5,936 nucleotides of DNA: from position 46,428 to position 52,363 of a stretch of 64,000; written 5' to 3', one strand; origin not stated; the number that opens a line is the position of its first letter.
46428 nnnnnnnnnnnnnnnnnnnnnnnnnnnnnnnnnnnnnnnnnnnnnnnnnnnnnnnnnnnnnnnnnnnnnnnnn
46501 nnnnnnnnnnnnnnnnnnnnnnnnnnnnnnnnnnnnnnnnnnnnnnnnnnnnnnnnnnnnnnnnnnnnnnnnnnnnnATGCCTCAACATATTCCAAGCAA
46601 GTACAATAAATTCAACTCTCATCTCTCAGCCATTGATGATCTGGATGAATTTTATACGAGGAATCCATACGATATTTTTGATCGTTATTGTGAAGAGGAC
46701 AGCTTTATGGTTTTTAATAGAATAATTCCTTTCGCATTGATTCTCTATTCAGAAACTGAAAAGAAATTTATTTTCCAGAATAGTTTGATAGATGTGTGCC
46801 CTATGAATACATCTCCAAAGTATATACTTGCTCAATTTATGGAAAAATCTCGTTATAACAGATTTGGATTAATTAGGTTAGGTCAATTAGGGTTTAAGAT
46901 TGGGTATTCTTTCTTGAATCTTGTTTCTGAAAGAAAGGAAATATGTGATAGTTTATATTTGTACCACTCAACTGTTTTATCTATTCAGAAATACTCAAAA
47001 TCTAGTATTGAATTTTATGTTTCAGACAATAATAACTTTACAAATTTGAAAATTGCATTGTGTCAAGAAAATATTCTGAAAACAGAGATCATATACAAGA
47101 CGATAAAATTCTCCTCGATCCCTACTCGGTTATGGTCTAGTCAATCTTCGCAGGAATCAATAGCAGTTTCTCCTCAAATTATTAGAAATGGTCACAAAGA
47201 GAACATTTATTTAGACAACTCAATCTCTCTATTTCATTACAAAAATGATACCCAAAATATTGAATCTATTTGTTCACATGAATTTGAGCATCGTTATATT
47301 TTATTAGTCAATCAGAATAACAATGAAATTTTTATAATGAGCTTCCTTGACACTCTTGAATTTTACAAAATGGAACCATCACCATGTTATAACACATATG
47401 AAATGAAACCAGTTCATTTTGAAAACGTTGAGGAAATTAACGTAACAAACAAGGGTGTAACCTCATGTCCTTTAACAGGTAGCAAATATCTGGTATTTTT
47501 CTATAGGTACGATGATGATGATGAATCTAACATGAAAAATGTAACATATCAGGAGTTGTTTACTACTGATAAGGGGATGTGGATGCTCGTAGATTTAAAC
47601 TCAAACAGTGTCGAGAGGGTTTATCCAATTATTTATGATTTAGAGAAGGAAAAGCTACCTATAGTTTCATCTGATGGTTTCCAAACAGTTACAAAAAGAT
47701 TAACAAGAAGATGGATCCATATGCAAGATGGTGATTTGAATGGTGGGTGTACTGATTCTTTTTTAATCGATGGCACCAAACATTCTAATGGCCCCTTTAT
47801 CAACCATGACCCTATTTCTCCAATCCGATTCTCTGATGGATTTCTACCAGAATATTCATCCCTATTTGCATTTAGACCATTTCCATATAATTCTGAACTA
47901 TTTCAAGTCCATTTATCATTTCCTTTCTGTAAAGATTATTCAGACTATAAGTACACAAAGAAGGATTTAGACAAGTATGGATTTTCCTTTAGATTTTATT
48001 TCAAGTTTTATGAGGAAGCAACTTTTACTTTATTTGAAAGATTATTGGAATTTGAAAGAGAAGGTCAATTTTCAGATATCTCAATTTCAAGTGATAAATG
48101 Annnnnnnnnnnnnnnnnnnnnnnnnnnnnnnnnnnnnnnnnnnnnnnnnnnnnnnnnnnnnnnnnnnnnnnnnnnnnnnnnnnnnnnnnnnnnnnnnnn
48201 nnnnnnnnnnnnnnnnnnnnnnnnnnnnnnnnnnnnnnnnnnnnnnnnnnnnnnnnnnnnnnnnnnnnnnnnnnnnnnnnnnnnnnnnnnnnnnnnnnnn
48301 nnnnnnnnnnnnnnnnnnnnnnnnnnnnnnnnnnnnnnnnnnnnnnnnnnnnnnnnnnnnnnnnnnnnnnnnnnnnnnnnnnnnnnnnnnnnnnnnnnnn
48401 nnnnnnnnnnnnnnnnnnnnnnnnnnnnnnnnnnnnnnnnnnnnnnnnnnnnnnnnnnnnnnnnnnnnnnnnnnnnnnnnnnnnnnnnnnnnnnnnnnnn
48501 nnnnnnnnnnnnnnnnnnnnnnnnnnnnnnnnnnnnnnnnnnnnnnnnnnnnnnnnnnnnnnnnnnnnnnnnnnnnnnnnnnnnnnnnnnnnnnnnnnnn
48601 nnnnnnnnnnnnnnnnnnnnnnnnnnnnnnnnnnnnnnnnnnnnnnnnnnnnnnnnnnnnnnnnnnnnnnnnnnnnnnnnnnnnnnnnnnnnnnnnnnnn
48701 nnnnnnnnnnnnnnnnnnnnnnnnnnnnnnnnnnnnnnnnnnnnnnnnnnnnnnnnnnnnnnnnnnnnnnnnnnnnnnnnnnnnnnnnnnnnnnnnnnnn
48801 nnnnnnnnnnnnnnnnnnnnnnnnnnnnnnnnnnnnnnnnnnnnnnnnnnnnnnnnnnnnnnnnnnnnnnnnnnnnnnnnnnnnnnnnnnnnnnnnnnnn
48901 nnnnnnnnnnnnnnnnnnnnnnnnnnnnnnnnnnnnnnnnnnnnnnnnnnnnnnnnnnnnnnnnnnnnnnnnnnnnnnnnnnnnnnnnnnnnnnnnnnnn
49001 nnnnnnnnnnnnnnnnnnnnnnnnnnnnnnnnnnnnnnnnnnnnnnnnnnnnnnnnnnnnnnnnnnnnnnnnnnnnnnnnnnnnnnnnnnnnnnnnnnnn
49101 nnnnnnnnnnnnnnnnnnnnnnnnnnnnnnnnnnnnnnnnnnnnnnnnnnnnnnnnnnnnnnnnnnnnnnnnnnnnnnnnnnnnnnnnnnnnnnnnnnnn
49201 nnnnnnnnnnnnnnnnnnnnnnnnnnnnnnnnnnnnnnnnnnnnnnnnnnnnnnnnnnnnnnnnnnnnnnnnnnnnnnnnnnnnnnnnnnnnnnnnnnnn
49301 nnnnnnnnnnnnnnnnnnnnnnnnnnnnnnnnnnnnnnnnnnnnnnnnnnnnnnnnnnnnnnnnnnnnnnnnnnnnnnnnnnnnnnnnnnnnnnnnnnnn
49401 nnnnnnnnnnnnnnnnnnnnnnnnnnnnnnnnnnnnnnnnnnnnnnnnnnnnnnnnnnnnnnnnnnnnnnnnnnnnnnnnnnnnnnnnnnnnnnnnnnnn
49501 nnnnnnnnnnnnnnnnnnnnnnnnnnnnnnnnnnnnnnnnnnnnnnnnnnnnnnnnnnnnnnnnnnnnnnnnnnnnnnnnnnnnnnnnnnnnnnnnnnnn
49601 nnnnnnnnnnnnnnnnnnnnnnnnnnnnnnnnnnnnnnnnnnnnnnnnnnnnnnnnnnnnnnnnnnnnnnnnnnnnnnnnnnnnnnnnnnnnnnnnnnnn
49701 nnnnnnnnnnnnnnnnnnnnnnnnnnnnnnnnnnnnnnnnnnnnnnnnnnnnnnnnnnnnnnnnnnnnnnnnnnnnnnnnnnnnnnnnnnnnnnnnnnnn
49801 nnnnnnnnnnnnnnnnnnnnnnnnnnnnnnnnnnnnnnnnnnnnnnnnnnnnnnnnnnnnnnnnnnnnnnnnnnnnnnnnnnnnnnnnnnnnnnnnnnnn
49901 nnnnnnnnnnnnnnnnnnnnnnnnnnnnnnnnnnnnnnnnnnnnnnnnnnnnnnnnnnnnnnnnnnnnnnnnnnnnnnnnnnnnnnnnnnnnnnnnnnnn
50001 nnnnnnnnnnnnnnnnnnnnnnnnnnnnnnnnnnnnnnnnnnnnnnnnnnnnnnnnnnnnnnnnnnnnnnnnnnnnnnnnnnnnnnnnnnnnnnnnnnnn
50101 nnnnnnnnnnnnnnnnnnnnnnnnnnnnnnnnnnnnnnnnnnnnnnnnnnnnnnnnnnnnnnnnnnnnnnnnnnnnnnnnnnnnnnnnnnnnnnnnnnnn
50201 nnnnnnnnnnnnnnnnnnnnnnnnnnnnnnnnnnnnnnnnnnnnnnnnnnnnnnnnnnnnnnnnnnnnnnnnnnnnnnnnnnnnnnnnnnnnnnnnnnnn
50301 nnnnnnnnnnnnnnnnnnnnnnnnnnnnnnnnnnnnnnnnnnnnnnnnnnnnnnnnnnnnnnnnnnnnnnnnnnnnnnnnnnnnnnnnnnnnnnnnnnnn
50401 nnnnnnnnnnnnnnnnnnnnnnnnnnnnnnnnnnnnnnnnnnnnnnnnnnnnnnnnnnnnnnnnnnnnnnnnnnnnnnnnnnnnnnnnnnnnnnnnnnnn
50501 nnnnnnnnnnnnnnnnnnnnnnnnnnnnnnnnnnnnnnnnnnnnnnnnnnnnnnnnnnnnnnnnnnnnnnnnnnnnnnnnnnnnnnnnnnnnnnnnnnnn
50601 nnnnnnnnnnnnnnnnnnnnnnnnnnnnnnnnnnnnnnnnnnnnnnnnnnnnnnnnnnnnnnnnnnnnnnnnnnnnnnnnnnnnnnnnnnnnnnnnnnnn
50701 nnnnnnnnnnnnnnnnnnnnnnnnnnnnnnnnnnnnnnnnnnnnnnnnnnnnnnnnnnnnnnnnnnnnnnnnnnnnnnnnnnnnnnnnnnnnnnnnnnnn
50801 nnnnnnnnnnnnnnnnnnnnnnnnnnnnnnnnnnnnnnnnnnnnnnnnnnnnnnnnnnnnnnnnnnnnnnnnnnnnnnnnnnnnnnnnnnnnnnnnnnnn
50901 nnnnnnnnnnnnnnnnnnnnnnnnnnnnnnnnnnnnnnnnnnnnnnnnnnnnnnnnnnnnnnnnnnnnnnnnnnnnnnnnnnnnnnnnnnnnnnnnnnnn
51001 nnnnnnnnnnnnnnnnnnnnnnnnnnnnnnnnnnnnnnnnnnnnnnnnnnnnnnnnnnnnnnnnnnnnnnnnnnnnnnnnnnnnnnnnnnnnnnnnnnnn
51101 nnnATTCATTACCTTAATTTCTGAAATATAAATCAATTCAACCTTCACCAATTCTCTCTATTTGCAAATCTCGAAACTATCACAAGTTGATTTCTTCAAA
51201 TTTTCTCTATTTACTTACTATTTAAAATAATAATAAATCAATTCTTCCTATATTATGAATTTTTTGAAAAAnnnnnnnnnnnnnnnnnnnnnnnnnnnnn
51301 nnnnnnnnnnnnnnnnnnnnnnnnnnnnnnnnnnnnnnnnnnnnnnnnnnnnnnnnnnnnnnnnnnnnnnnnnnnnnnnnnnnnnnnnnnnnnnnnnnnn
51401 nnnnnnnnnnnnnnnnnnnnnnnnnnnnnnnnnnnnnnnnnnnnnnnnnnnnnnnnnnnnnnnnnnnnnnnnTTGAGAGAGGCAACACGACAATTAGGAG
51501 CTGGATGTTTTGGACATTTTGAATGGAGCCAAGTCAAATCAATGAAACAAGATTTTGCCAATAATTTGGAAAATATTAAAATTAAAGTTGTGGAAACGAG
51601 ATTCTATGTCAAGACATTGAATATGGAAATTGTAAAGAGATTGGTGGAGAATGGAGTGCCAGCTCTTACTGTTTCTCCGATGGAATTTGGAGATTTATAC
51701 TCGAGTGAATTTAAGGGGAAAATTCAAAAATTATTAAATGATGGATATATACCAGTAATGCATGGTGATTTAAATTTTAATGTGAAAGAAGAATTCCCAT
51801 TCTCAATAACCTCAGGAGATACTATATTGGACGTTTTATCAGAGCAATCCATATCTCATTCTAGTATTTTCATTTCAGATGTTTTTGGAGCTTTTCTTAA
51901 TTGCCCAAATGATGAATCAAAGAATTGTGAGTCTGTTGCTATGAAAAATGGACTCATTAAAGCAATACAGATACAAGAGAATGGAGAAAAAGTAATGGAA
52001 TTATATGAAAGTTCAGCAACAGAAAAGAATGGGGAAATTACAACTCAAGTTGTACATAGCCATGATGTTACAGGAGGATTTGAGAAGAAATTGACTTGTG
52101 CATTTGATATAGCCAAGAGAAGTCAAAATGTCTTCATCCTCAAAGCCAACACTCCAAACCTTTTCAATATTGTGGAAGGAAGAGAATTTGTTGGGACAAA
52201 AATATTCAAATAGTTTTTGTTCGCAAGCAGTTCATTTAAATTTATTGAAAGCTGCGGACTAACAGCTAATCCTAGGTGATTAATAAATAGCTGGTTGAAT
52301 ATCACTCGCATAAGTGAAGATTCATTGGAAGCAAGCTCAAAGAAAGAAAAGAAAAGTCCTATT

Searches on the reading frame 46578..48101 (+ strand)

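Call 3: search_protein_families(library=pfam, proteins=[window:46578-48101:+], max_evalue=1)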
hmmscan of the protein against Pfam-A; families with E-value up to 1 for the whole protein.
window:46578-48101:+ (507 aa): 1 family
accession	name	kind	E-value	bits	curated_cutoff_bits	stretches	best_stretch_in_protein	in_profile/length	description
PF12604.14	gp37_C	-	0.046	14.3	22.5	0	288-350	13-74/95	Tail fibre protein gp37 C terminal domain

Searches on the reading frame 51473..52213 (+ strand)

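Call 43: search_protein_families(library=pfam, proteins=[window:51473-52213:+], max_evalue=0.001)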
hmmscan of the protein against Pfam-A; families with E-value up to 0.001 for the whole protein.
window:51473-52213:+ (246 aa): 1 family
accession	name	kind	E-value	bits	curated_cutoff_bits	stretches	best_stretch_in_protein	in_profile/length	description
PF00696.33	AA_kinase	-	1.6e-10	41.6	24.9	1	9-223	41-233/234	Amino acid kinase family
